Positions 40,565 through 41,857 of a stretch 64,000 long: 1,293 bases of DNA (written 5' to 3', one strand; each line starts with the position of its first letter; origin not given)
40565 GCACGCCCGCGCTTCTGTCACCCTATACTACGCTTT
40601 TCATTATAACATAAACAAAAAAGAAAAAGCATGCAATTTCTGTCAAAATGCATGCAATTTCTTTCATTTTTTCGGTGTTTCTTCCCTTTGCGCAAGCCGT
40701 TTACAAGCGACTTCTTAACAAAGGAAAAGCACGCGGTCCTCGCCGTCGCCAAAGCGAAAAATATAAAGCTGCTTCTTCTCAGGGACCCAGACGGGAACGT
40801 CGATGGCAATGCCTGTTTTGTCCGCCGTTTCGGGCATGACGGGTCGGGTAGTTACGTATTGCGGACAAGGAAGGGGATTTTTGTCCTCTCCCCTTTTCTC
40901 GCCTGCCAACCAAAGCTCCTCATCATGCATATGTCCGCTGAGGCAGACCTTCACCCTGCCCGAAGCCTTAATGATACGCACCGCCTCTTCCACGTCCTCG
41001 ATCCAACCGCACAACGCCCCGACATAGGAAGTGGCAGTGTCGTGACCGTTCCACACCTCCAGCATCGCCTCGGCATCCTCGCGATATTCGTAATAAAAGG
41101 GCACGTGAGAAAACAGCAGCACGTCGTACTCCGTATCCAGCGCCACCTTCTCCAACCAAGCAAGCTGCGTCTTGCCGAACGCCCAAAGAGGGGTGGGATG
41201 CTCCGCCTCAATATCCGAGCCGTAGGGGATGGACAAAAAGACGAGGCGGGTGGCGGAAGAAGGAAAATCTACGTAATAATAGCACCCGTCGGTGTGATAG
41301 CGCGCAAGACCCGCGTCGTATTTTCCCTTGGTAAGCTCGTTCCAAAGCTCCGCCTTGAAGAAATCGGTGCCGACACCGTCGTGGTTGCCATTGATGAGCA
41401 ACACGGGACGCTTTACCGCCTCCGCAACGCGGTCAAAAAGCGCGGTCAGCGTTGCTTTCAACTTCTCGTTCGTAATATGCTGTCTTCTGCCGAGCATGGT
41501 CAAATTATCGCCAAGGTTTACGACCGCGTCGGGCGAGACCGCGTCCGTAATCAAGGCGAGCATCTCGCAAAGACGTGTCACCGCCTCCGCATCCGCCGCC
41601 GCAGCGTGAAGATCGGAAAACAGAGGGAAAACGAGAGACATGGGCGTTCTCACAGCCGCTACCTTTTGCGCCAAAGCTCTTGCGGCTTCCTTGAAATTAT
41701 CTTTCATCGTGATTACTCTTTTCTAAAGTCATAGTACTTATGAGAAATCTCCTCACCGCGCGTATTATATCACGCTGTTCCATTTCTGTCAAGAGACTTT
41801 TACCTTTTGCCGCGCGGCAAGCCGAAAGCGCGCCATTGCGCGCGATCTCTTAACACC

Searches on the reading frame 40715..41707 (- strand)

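Call 68: search_protein_families(library=pfam, proteins=[window:40715-41707:-])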
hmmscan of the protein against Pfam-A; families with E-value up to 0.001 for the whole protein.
window:40715-41707:- (330 aa): 1 family
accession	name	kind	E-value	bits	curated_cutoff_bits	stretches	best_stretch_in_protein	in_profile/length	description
PF00149.33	Metallophos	-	1.9e-09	38.7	21.5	1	30-262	6-190/191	Calcineurin-like phosphoesterase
